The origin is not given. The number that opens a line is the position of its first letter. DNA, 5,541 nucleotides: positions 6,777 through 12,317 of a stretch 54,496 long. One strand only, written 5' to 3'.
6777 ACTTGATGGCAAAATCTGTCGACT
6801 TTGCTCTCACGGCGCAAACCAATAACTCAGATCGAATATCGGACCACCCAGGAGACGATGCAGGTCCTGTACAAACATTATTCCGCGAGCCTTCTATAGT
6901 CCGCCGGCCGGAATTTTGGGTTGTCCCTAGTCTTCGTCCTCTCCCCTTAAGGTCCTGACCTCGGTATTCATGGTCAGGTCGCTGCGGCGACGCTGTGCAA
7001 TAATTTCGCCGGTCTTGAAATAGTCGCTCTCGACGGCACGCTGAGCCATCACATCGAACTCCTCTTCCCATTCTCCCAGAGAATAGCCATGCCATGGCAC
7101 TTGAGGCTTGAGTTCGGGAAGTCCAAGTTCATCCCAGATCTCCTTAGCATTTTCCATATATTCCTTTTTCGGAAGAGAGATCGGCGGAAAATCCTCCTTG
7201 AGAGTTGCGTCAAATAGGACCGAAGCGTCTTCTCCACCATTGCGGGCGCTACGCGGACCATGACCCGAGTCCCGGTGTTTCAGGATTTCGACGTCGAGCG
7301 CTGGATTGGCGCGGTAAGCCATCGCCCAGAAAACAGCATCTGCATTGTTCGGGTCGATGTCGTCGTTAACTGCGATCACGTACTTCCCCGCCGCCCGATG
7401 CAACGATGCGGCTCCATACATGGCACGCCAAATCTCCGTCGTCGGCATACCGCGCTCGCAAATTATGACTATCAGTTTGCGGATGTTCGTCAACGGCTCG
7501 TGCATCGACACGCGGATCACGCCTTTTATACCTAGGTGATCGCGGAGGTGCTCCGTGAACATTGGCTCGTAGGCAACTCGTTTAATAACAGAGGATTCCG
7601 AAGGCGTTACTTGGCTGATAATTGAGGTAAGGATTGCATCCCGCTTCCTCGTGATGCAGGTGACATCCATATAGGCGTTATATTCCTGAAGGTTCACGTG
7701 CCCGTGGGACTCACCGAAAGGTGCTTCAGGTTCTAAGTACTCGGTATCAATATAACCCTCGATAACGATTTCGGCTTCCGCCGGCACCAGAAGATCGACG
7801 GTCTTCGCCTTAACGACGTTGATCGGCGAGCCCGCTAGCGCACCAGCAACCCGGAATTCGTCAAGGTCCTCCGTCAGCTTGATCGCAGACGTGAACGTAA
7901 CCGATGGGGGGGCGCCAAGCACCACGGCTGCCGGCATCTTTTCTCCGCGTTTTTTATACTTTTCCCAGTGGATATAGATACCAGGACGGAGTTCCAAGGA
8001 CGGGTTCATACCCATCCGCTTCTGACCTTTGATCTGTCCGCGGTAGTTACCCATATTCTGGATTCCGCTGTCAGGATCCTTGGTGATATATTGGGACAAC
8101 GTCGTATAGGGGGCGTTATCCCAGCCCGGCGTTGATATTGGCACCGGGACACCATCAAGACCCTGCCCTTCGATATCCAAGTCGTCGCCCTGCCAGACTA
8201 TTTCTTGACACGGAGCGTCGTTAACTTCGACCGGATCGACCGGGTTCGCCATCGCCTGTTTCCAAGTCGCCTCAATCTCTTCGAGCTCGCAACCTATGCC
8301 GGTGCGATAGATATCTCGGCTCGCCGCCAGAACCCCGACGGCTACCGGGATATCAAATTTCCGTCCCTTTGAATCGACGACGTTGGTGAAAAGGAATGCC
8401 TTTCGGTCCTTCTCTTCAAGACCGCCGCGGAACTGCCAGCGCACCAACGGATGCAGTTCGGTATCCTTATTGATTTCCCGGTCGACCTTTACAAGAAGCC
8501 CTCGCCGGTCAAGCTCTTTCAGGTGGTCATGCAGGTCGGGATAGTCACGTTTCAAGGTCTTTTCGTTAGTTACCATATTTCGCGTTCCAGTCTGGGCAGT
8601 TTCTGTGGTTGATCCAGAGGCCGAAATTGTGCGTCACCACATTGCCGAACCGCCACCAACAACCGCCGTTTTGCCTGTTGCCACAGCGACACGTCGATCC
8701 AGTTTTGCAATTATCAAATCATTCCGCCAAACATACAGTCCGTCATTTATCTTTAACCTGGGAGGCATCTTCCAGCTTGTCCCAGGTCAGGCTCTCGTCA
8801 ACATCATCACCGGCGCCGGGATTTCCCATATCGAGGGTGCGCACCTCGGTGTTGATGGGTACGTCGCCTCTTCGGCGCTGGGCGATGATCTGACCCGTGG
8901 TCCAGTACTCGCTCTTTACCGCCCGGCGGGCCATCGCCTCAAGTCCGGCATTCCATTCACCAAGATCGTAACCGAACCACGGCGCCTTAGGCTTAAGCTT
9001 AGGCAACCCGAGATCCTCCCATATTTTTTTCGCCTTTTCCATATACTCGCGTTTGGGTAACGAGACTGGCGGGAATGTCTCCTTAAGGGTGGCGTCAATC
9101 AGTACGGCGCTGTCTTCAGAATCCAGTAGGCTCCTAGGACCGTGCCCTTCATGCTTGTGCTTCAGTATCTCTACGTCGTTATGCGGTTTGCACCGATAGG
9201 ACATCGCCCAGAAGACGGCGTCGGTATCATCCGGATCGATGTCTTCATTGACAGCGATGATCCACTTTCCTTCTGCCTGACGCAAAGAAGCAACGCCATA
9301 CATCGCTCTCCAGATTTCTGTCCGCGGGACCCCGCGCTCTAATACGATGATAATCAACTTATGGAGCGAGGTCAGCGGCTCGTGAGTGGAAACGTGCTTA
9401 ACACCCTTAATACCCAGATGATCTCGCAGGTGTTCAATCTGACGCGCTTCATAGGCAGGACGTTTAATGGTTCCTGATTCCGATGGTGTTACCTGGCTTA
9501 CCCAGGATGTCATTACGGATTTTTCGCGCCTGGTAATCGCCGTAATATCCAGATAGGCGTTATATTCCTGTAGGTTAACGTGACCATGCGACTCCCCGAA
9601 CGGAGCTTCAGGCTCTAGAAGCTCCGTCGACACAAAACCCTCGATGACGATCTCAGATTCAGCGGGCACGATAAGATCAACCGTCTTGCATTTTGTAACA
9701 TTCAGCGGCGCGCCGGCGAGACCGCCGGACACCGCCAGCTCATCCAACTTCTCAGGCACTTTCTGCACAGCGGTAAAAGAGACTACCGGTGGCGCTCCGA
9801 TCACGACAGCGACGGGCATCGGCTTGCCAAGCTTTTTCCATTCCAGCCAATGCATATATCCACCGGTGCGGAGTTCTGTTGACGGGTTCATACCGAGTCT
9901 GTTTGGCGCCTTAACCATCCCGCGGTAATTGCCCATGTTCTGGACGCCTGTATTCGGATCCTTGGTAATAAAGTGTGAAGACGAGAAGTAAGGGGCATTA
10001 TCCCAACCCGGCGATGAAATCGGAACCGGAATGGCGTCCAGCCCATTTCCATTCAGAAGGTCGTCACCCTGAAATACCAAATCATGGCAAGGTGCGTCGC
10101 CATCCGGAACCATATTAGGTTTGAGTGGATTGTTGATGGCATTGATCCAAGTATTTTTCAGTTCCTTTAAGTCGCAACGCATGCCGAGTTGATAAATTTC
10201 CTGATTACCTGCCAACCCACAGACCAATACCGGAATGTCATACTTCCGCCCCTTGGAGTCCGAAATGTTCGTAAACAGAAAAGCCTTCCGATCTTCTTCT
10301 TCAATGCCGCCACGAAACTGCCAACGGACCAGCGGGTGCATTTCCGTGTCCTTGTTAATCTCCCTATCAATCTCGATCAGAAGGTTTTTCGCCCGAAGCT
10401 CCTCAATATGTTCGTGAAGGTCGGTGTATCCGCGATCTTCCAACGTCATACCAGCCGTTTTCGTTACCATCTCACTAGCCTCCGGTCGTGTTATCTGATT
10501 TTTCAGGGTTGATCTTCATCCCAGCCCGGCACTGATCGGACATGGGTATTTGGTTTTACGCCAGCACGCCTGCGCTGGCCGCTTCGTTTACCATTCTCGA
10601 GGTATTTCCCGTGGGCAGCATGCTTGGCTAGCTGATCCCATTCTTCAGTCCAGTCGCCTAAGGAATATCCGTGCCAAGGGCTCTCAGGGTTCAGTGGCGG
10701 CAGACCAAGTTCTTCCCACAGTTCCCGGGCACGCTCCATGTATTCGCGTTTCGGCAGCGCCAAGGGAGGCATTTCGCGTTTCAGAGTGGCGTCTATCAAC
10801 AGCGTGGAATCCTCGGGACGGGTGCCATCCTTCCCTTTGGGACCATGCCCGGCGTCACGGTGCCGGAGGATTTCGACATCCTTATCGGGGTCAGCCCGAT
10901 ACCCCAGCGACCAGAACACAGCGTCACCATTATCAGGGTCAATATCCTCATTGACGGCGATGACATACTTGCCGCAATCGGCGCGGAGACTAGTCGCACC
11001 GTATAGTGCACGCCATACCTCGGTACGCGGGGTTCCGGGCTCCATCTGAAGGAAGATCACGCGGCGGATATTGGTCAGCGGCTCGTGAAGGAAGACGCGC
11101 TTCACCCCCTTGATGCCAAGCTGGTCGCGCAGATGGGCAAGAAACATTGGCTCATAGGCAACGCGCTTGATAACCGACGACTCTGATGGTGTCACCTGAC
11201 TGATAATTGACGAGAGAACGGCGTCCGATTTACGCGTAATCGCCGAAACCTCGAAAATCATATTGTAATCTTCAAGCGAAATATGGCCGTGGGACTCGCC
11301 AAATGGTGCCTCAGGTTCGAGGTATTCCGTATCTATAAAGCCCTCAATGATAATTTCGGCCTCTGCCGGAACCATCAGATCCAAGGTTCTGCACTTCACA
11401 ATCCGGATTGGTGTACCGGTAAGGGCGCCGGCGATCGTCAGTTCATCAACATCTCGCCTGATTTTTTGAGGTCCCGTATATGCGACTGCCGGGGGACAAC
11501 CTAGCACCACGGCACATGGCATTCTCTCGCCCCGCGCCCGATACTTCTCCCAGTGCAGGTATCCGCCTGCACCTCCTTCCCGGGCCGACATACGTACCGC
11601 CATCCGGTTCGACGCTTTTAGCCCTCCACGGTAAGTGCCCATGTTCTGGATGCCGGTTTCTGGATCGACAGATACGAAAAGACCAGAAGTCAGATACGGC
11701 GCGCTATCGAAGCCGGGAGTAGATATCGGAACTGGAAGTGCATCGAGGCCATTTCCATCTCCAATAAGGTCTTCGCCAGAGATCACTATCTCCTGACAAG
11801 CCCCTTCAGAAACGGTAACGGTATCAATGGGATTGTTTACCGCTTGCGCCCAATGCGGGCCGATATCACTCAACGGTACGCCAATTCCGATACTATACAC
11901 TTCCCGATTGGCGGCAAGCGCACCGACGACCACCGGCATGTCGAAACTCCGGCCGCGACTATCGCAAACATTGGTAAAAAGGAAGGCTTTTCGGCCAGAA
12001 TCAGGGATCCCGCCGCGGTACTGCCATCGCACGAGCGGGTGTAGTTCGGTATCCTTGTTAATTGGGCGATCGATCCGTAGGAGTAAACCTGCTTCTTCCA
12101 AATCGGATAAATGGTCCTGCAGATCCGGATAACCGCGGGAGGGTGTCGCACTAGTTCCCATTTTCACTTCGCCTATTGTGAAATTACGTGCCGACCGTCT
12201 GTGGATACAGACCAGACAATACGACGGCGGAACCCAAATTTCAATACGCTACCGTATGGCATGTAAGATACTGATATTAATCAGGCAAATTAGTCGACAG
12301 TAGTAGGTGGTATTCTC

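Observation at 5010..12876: TetR-headed operon with three tandem UbiD-family decarboxylase paralogs plus a ThDP enzyme, and no UbiX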

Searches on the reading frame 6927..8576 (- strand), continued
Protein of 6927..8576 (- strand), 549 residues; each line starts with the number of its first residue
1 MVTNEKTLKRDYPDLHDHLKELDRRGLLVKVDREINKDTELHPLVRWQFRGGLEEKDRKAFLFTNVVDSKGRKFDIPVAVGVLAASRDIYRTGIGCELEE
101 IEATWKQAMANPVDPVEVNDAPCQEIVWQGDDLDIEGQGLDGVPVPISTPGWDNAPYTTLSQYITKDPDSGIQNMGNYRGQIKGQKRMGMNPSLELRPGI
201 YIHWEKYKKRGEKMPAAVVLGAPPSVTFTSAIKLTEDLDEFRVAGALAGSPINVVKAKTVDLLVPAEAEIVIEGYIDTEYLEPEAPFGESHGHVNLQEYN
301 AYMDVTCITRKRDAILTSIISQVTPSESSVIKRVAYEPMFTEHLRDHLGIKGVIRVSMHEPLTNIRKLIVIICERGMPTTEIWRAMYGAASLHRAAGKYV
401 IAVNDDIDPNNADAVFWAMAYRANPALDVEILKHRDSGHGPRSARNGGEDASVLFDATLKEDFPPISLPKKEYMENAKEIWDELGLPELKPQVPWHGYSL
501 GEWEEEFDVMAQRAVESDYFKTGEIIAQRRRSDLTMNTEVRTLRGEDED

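Call 86: get_annotated_region(hit=H2, flank=9000)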
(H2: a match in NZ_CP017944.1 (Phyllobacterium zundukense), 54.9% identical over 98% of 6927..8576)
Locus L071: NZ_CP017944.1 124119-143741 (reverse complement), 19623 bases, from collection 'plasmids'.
description: Phyllobacterium zundukense strain Tri-48 plasmid unnamed4, complete sequence
organism: Phyllobacterium zundukense (NCBI taxid 1867719)
taxonomy: Bacteria; Pseudomonadota; Alphaproteobacteria; Hyphomicrobiales; Phyllobacteriaceae; Phyllobacterium; Phyllobacterium zundukense
host: -; source: Oxytropis triphylla,cell culture,root nodule; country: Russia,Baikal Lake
typing (MOB-suite, as given by PLSDB): non-mobilizable
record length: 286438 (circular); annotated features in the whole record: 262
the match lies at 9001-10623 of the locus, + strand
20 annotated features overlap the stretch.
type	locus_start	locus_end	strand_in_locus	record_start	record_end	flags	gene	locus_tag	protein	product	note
CDS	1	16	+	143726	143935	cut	-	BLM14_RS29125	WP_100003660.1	cold-shock protein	-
CDS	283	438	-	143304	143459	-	-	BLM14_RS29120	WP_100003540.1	DUF3563 family protein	-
CDS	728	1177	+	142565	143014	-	msrB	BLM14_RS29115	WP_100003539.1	peptide-methionine (R)-S-oxide reductase MsrB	GO:0030091 - protein repair [Evidence IEA]; GO:0006979 - response to oxidative stress [Evidence IEA]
CDS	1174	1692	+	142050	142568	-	msrA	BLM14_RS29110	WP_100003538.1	peptide-methionine (S)-S-oxide reductase MsrA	GO:0030091 - protein repair [Evidence IEA]; GO:0006979 - response to oxidative stress [Evidence IEA]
CDS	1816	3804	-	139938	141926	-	-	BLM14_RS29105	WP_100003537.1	bifunctional 2',3'-cyclic-nucleotide 2'-phosphodiesterase/3'-nucleotidase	GO:0009166 - nucleotide catabolic process [Evidence IEA]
CDS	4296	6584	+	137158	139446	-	-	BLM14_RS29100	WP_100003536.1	NADP-dependent malic enzyme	-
CDS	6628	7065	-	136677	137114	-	-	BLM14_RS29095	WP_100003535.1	hypothetical protein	-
CDS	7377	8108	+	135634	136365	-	-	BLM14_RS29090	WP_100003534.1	intradiol ring-cleavage dioxygenase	-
CDS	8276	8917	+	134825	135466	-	-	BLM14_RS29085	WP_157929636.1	AAA family ATPase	-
CDS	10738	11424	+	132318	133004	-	-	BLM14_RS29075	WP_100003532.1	GntR family transcriptional regulator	-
CDS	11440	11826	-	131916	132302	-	-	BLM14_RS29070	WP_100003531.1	TIGR02444 family protein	-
CDS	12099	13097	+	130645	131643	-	bioB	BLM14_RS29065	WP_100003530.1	biotin synthase BioB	GO:0009102 - biotin biosynthetic process [Evidence IEA]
CDS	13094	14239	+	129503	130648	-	-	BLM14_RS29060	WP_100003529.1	8-amino-7-oxononanoate synthase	GO:0009102 - biotin biosynthetic process [Evidence IEA]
CDS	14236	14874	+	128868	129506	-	bioD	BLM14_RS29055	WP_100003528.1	dethiobiotin synthase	GO:0009102 - biotin biosynthetic process [Evidence IEA]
CDS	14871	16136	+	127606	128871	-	-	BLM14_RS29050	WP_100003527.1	adenosylmethionine--8-amino-7-oxononanoate transaminase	GO:0009102 - biotin biosynthetic process [Evidence IEA]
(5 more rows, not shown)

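Call 87: get_annotated_region(hit=H10, flank=9000)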
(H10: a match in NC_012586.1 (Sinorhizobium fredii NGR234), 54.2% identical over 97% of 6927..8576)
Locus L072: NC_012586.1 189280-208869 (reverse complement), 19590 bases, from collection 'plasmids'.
description: Sinorhizobium fredii NGR234 plasmid pNGR234b, complete sequence
organism: Sinorhizobium fredii NGR234 (NCBI taxid 394)
taxonomy: Bacteria; Pseudomonadota; Alphaproteobacteria; Hyphomicrobiales; Rhizobiaceae; Sinorhizobium; Sinorhizobium fredii; Sinorhizobium fredii NGR234
host: -; source: -; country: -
typing (MOB-suite, as given by PLSDB): conjugative; relaxase MOBQ; mating-pair formation MPF_T
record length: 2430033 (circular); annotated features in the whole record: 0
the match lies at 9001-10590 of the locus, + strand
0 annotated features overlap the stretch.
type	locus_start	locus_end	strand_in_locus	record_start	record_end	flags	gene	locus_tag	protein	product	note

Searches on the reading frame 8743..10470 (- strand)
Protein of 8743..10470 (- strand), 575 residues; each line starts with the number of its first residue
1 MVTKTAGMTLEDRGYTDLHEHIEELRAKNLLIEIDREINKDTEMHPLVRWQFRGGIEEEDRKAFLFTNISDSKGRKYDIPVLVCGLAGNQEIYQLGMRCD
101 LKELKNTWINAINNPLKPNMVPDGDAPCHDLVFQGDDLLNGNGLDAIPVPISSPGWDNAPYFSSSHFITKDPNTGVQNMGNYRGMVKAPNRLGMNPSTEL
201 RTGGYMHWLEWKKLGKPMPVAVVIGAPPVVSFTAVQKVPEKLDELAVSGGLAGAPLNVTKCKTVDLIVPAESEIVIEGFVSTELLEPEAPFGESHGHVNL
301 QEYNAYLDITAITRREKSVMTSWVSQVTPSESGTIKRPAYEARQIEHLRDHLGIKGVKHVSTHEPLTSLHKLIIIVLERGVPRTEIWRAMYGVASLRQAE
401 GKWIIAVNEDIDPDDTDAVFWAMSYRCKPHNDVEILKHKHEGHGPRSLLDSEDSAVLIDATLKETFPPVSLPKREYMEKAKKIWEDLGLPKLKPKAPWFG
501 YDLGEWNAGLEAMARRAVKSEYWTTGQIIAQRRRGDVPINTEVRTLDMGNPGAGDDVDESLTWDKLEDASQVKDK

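Call 3: search_protein_families(library=pfam, proteins=[window:8743-10470:-])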
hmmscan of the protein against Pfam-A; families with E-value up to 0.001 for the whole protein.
window:8743-10470:- (575 aa): 3 families
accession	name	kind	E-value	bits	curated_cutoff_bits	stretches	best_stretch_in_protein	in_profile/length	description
PF01977.22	UbiD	-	6.1e-48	163.2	23.3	1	122-323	4-201/206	3-octaprenyl-4-hydroxybenzoate carboxy-lyase Rift-related domain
PF20696.2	UbiD_C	-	1.5e-11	44.8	24.2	1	346-438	14-104/127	3-octaprenyl-4-hydroxybenzoate carboxy-lyase C-terminal domain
PF20695.2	UbiD_N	-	3.8e-05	24.1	24.3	0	22-103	1-69/78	3-octaprenyl-4-hydroxybenzoate carboxy-lyase N-terminal domain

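Call 4: search_protein_families(library=ncbifam, proteins=[window:8743-10470:-])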
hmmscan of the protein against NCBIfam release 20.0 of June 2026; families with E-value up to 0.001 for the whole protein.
window:8743-10470:- (575 aa): 7 families
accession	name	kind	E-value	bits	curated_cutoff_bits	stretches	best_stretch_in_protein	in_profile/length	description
TIGR00148.1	TIGR00148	subfamily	1.6e-56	191.8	244.85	1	19-439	2-413/438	UbiD family decarboxylase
TIGR03701.1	mena_SCO4490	equivalog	2.8e-45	154.8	495.9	1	21-437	2-415/433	menaquinone biosynthesis decarboxylase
NF041204.1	VdcC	exception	5.9e-41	140.4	650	1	15-461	1-436/467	non-oxidative hydroxyarylic acid decarboxylases subunit C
NF008175.0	PRK10922.1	equivalog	8.9e-36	123.4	788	1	125-436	127-430/497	4-hydroxy-3-polyprenylbenzoate decarboxylase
NF041219.1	BagN_FevL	exception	7.5e-29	100.6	1000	1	15-434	17-439/502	bagremycin/ferroverdin biosynthesis UbiD family decarboxylase BagN/FevL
TIGR02723.1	phenyl_P_alpha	equivalog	5.1e-27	94.6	564.6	1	94-438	78-415/485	phenylphosphate carboxylase subunit alpha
TIGR02724.1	phenyl_P_beta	equivalog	2e-20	72.6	468.95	1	58-440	38-415/472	phenylphosphate carboxylase subunit beta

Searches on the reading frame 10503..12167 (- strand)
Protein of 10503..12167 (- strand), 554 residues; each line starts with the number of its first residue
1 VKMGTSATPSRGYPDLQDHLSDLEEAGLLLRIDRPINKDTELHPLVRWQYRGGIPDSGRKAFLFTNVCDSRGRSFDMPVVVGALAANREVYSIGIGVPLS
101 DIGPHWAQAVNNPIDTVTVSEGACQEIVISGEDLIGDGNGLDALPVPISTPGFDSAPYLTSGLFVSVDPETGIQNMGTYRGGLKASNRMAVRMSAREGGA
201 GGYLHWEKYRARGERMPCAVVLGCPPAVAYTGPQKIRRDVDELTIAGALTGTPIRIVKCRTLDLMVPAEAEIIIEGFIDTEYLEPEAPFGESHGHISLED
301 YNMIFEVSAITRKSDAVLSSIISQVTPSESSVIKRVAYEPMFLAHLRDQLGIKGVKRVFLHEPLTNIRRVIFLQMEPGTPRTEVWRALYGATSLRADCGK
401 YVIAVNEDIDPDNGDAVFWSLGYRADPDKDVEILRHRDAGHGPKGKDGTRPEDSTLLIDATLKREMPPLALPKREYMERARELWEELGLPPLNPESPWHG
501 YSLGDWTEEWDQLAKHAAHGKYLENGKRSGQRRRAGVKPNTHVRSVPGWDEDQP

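Call 3: search_protein_families(library=pfam, proteins=[window:10503-12167:-])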
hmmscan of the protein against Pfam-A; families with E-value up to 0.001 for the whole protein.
window:10503-12167:- (554 aa): 3 families
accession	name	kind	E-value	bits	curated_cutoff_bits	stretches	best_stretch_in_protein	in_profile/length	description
PF01977.22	UbiD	-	5e-49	166.7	23.3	1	120-322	6-202/206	3-octaprenyl-4-hydroxybenzoate carboxy-lyase Rift-related domain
PF20696.2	UbiD_C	-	1.6e-10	41.5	24.2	1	341-436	10-104/127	3-octaprenyl-4-hydroxybenzoate carboxy-lyase C-terminal domain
PF20695.2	UbiD_N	-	1e-06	29.1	24.3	1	20-109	1-77/78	3-octaprenyl-4-hydroxybenzoate carboxy-lyase N-terminal domain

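Call 4: search_protein_families(library=ncbifam, proteins=[window:10503-12167:-])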
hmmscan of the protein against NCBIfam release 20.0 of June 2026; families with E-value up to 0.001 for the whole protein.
window:10503-12167:- (554 aa): 7 families
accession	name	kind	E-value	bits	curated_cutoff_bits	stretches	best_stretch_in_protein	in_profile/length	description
TIGR00148.1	TIGR00148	subfamily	5.3e-59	200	244.85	1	17-435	2-411/438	UbiD family decarboxylase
TIGR03701.1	mena_SCO4490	equivalog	9.2e-47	159.7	495.9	1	118-434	111-414/433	menaquinone biosynthesis decarboxylase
NF008175.0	PRK10922.1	equivalog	2e-43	148.7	788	1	101-434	109-430/497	4-hydroxy-3-polyprenylbenzoate decarboxylase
NF041204.1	VdcC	exception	1.5e-40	139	650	1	13-436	1-412/467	non-oxidative hydroxyarylic acid decarboxylases subunit C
NF041219.1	BagN_FevL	exception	3.2e-30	105.1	1000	1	6-349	10-351/502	bagremycin/ferroverdin biosynthesis UbiD family decarboxylase BagN/FevL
TIGR02724.1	phenyl_P_beta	equivalog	7.3e-30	103.7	468.95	1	73-488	50-470/472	phenylphosphate carboxylase subunit beta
TIGR02723.1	phenyl_P_alpha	equivalog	3.3e-26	91.9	564.6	1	88-436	74-415/485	phenylphosphate carboxylase subunit alpha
